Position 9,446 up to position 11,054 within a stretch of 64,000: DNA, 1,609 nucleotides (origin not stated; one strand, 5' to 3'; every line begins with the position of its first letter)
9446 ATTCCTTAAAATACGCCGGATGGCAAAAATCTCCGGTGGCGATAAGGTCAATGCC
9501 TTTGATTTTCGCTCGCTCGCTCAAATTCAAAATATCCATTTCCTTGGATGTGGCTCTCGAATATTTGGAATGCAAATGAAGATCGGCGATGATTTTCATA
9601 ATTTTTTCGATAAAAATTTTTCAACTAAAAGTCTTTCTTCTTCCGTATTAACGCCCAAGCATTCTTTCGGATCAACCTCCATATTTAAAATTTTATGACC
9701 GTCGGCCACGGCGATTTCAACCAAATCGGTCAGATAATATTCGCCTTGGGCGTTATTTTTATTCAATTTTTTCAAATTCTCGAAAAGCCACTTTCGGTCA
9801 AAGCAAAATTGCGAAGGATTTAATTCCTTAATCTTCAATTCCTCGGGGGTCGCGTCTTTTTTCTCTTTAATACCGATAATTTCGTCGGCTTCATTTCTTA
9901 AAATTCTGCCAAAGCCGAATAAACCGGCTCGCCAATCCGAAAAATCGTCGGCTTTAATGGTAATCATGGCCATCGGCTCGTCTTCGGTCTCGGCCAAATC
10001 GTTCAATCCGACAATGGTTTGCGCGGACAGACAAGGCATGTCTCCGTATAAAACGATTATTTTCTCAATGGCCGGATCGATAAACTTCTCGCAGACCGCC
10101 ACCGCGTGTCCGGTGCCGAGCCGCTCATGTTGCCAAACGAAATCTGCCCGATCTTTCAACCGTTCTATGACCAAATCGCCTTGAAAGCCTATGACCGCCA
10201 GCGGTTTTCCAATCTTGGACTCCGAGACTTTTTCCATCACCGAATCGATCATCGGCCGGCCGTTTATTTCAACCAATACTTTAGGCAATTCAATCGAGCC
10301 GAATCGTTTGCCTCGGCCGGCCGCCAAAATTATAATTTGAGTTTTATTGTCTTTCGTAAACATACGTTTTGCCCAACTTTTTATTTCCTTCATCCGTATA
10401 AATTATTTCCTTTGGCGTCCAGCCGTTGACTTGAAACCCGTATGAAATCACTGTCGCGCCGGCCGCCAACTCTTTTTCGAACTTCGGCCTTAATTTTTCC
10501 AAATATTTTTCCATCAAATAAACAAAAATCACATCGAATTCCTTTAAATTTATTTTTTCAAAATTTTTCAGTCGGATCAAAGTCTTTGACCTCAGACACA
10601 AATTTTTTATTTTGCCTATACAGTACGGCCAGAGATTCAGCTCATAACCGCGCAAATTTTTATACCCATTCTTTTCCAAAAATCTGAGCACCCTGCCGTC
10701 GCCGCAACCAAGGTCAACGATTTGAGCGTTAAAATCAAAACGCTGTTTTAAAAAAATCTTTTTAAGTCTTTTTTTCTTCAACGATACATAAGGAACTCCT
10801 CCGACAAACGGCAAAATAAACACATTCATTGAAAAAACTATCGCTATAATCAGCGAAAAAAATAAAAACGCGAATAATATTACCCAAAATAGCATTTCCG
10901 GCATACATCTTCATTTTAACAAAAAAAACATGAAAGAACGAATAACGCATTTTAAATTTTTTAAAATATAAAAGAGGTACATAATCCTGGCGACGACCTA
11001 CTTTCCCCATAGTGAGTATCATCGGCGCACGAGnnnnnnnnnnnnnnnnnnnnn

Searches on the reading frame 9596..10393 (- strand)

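Call 22: search_protein_families(library=pfam, proteins=[window:9596-10393:-], max_evalue=0.001)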
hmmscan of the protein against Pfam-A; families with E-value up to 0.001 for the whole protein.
window:9596-10393:- (265 aa): 3 families
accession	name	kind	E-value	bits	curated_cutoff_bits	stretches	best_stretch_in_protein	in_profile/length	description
PF12804.13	NTP_transf_3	-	7.1e-16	59.2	27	1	21-191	2-128/160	MobA-like NTP transferase domain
PF00483.29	NTP_transferase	-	1e-11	45.3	21.2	1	21-238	3-219/245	Nucleotidyl transferase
PF02348.25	CTP_transf_3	-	9.9e-05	22.7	22.6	1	30-137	7-117/217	Cytidylyltransferase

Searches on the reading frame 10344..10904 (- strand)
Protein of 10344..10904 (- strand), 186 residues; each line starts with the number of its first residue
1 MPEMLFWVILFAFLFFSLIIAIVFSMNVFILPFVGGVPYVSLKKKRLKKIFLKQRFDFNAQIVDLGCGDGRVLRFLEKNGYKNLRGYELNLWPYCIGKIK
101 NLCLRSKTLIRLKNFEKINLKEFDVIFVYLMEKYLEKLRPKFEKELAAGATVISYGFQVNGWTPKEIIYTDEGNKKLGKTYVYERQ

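Call 22: search_protein_families(library=pfam, proteins=[window:10344-10904:-], max_evalue=0.001)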
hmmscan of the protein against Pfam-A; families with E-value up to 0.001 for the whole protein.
window:10344-10904:- (186 aa): 2 families
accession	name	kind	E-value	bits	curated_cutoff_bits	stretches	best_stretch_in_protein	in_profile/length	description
PF13489.12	Methyltransf_23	-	5.6e-05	23.4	27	1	56-111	20-61/164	Methyltransferase domain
PF08241.18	Methyltransf_11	-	0.00031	21.8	21.2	1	63-137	1-75/95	Methyltransferase domain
